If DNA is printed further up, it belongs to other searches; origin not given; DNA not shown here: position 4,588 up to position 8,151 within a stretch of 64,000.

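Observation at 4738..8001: Element-encoded archaeal-type MCM helicase with a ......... intein in Walker B, next to integrase and an AbrB-like gene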

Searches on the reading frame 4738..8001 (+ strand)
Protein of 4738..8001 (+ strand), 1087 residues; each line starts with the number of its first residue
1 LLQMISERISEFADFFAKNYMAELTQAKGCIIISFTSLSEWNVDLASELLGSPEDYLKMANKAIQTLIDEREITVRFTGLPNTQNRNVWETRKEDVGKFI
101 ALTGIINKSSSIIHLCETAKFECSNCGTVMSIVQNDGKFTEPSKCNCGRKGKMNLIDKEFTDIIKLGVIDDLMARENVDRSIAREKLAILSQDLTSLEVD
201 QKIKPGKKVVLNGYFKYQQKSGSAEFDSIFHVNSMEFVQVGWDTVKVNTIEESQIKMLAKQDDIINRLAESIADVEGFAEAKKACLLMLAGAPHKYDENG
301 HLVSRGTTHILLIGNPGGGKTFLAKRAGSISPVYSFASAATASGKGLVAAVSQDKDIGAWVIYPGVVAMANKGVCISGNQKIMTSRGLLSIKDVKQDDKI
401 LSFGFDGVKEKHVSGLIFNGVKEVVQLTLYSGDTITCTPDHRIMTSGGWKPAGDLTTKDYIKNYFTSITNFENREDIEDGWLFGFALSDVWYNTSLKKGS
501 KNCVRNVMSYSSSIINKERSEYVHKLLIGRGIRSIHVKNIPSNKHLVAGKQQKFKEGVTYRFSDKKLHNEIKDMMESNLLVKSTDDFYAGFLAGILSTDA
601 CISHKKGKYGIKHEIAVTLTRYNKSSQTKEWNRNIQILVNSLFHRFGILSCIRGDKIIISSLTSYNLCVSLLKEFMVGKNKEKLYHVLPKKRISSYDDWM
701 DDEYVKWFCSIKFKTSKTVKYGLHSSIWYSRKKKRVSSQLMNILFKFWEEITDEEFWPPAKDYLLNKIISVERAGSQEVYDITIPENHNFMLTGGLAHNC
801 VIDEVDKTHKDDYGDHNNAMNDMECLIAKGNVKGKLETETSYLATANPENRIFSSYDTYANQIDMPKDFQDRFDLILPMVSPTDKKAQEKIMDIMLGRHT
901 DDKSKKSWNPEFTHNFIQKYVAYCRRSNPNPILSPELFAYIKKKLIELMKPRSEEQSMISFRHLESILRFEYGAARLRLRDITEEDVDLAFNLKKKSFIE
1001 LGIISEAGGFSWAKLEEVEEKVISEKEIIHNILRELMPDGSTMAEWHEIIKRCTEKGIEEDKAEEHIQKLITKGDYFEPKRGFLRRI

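Call 3: search_protein_families(library=pfam, proteins=[window:4738-8001:+], max_evalue=0.01)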
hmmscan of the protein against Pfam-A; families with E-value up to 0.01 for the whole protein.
window:4738-8001:+ (1087 aa): 8 families
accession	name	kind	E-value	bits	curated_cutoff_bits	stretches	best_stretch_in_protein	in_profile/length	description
PF00493.29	MCM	-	6.8e-42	143.5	23.3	2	252-376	2-126/224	MCM P-loop domain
PF14890.11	Intein_splicing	-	8.7e-17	61.8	35.8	1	393-799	14-155/155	Intein splicing domain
PF17855.7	MCM_lid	-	1.8e-11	44.8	27.4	1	916-998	2-87/87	MCM AAA-lid domain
PF17207.9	MCM_OB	-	2e-10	40.9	24.8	1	91-216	5-123/126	MCM OB domain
PF07728.20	AAA_5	-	4.8e-05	23.8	22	0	309-327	1-19/139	AAA domain (dynein-related subfamily)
PF01078.27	Mg_chelatase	-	0.00044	20.2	20.3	1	304-341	19-56/207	Magnesium chelatase, subunit ChlI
PF14551.11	MCM_N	-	0.00057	20.7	24.9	1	25-71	26-76/95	MCM N-terminal domain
PF21120.3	MCM_WH_arc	-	0.0019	18.6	26.1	0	1057-1085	35-63/63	Archaeal MCM, winged-helix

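Call 8: find_homologous_proteins(query=window:4738-7998:+, max_evalue=1e-10)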
Query window:4738-7998:+ (1087 aa): 27 proteins with E <= 1e-10 among 8000 candidates.
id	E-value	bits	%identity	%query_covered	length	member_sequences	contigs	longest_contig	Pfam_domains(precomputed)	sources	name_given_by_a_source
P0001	0.0e+0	2481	100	100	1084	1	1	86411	PF17855.8,PF00493.30,PF14890.12,PF17207.10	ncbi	-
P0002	0.0e+0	1500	60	100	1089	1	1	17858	PF17855.8,PF00493.30,PF14890.12,PF17207.10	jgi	jgi:DNA replicative helicase MCM subunit Mcm2 (Cdc46/Mcm family)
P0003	0.0e+0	1285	86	34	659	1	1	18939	PF14551.12,PF17855.8,PF00493.30,PF07728.21,PF01078.28,PF17207.10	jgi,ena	-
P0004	0.0e+0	1245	85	34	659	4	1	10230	PF17855.8,PF00493.30,PF07728.21,PF01078.28,PF17207.10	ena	-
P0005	0.0e+0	1213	57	48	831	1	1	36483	PF17855.8,PF00493.30,PF14890.12,PF17207.10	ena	-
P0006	1.9e-291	988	67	34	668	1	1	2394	PF17855.8,PF00493.30,PF01078.28,PF17207.10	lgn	-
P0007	2.2e-269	915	64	34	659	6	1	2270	PF17855.8,PF00493.30,PF07728.21,PF01078.28,PF17207.10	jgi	-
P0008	3.2e-258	878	60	34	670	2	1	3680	PF17855.8,PF00493.30,PF07728.21,PF01078.28,PF17207.10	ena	-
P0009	1.6e-252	859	59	34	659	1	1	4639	PF17855.8,PF00493.30,PF01078.28,PF17207.10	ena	-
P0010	1.0e-247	843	58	27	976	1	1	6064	PF17855.8,PF00493.30,PF07728.21,PF01078.28,PF14890.12,PF17207.10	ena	-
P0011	6.6e-247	840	61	34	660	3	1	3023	PF14551.12,PF17855.8,PF00493.30,PF07728.21,PF01078.28,PF17207.10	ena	-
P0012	1.0e-230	787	53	34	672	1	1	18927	PF14551.12,PF17855.8,PF00493.30,PF07728.21,PF01078.28,PF17207.10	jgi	jgi:DNA replicative helicase MCM subunit Mcm2 (Cdc46/Mcm family)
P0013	7.3e-229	780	53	34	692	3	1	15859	PF17855.8,PF00493.30,PF07728.21,PF01078.28,PF17207.10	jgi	-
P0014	2.8e-227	775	54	34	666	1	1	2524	PF14551.12,PF17855.8,PF00493.30,PF01078.28,PF17207.10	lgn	-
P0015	2.0e-221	756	52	34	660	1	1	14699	PF14551.12,PF17855.8,PF00493.30,PF07728.21,PF01078.28,PF17207.10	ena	-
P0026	1.3e-64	237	24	73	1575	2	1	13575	PF14551.12,PF21120.4,PF17855.8,PF14528.12,PF00493.30,PF14527.12,PF14890.12,PF17207.10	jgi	-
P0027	6.3e-59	218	31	35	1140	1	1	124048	PF14551.12,PF17855.8,PF14528.12,PF00493.30,PF14890.12,PF17207.10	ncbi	-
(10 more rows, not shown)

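Call 10: find_encoding_contigs(protein=P0001, flank=10000, max_places=4)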
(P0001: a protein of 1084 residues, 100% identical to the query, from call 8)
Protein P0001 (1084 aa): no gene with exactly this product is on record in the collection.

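Call 12: list_cluster_members(proteins=[P0001, P0002, P0003, P0005, P0010, P0027, P0026])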
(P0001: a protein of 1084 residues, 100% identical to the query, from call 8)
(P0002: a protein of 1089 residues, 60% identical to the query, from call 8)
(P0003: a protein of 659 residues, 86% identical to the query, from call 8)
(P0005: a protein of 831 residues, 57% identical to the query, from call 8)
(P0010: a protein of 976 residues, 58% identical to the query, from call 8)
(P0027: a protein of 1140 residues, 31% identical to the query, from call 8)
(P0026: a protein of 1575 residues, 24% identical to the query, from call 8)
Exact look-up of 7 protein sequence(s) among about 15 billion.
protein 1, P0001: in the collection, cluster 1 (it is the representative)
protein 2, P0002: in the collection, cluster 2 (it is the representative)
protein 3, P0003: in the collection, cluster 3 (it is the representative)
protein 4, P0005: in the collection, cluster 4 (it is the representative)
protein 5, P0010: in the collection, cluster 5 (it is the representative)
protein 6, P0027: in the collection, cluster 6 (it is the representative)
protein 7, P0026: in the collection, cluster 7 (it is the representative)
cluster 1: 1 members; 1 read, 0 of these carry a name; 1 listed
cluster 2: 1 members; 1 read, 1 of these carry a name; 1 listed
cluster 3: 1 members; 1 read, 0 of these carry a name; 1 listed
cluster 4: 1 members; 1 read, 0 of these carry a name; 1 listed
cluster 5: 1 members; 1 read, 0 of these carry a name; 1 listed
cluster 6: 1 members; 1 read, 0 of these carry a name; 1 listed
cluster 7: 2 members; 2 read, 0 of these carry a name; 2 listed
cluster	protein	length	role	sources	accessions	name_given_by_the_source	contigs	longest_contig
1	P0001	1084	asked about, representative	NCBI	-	-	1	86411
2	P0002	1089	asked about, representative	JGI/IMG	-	DNA replicative helicase MCM subunit Mcm2 (Cdc46/Mcm family)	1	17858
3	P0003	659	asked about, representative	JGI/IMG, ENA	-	-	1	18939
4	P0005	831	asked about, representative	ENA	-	-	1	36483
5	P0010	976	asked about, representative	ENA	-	-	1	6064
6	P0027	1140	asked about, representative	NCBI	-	-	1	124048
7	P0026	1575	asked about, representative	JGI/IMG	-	-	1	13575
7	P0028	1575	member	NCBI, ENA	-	-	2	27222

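Call 13: find_encoding_contigs(protein=P0003, flank=10000, max_places=3)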
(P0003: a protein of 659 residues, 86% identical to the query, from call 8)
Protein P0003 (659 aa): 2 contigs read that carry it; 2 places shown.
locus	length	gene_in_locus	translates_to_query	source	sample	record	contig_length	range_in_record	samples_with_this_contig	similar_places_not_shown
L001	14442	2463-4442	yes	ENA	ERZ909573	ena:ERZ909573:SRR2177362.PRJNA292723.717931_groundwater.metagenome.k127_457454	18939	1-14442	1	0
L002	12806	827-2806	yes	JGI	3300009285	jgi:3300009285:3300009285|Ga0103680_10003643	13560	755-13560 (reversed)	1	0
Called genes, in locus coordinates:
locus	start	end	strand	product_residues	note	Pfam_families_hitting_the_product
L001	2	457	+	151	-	?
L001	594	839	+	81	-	-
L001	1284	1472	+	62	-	-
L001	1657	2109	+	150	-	PF05063:MT-A70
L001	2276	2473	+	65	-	-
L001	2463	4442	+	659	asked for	PF14551:MCM_N (faint), PF17207:MCM_OB, PF00493:MCM, PF01078:Mg_chelatase (faint), PF07728:AAA_5 (weak), PF17855:MCM_lid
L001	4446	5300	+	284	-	-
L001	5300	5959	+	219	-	-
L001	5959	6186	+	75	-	-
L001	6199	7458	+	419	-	-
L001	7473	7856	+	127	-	-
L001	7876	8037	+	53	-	-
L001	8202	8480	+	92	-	PF04434:SWIM (faint)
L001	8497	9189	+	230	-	-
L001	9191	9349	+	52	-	-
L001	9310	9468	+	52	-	-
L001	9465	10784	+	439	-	PF01896:DNA_primase_S (weak)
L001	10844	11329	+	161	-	-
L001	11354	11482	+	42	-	-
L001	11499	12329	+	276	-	PF01145:Band_7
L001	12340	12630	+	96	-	-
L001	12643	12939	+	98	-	-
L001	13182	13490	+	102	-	-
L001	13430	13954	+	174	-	-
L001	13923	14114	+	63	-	-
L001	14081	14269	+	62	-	-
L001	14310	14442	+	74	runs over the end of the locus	-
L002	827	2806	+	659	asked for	PF14551:MCM_N (faint), PF17207:MCM_OB, PF00493:MCM, PF01078:Mg_chelatase (faint), PF07728:AAA_5 (weak), PF17855:MCM_lid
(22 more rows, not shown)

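Call 14: find_encoding_contigs(protein=P0002, flank=10000, max_places=3)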
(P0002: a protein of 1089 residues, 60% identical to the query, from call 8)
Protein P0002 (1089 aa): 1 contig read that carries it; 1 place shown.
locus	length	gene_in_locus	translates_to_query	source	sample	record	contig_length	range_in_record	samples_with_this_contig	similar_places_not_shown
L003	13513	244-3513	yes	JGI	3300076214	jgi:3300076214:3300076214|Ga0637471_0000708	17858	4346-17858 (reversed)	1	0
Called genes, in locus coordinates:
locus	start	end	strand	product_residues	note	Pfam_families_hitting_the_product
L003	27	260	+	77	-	-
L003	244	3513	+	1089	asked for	PF17207:MCM_OB, PF00493:MCM, PF14890:Intein_splicing, PF00493:MCM, PF17855:MCM_lid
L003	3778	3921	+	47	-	-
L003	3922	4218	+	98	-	-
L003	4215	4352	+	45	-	-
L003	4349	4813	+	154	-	-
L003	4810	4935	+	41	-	-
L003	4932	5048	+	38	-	-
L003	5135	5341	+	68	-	-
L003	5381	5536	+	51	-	-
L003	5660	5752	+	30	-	-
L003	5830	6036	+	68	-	-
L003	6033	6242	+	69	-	-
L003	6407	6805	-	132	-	-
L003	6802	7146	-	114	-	-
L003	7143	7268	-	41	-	-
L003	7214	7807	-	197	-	-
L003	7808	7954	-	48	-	-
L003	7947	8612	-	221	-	-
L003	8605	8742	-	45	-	-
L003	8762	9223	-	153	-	PF11645:PDDEXK_5 (weak)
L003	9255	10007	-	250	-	-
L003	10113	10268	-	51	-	-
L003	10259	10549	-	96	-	-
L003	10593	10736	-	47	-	-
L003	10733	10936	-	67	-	-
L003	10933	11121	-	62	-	-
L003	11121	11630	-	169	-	-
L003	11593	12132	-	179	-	-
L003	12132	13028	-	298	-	-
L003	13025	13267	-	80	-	-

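Call 32: find_related_loci(query=A1, collection=genome_contigs, flank=10000)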
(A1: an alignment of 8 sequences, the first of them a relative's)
Query A1 (1084 aa) in genome_contigs; peptide patterns used: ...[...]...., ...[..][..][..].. (x = any residue, [..] = any of these).
130 stretches matched a pattern, but none encodes a relative of the query by tblastn (E <= 1e-3).

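Call 33: find_related_loci(query=A1, collection=viral_contigs, flank=10000)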
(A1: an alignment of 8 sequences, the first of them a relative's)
Query A1 (1084 aa) in viral_contigs; peptide patterns used: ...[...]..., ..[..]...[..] (x = any residue, [..] = any of these).
106 stretches matched a pattern; 1 encode a relative of the query (tblastn E <= 1e-3); 1 distinct loci.
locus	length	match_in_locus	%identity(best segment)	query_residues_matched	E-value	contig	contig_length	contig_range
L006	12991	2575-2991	23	371-518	3e-6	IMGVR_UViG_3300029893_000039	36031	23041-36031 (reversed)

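Call 41: search_protein_families(library=pfam, proteins=[L003:27-260:+, L001:9465-10784:+], max_evalue=5)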
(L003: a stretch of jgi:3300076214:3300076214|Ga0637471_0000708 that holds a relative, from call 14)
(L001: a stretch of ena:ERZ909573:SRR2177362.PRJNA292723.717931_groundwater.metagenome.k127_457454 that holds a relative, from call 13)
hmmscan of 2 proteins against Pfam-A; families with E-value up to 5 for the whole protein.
L003:27-260:+ (77 aa): 0 families

L001:9465-10784:+ (439 aa): 3 families
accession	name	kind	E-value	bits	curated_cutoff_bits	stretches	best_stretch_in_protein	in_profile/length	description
PF01896.25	DNA_primase_S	-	1.7e-06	28.9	26.8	1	119-247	40-162/163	DNA primase small subunit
PF04104.19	DNA_primase_lrg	-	0.00045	20.1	22.4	1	287-400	72-188/266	Eukaryotic and archaeal DNA primase, large subunit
PF21686.3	LigD_Prim-Pol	-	0.0008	19.5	27.4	1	45-140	71-153/254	LigD, primase-polymerase domain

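Call 58: find_encoding_contigs(protein=P0005, flank=10000, max_places=2)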
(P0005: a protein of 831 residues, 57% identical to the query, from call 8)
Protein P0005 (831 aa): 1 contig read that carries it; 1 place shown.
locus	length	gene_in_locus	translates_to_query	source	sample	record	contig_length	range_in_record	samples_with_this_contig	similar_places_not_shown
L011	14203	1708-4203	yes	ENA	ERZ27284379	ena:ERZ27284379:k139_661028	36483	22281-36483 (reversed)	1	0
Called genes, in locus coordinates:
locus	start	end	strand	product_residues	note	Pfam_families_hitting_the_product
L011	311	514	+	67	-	-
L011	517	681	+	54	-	-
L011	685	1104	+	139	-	-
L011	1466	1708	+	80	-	-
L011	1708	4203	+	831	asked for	PF17207:MCM_OB, PF00493:MCM, PF14890:Intein_splicing, PF00493:MCM, PF17855:MCM_lid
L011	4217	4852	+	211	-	-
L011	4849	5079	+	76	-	-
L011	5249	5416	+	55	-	-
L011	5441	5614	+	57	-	-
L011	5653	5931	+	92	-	PF04434:SWIM (weak)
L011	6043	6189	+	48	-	-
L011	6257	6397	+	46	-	-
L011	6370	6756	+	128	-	-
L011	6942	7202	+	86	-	-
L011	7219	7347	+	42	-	-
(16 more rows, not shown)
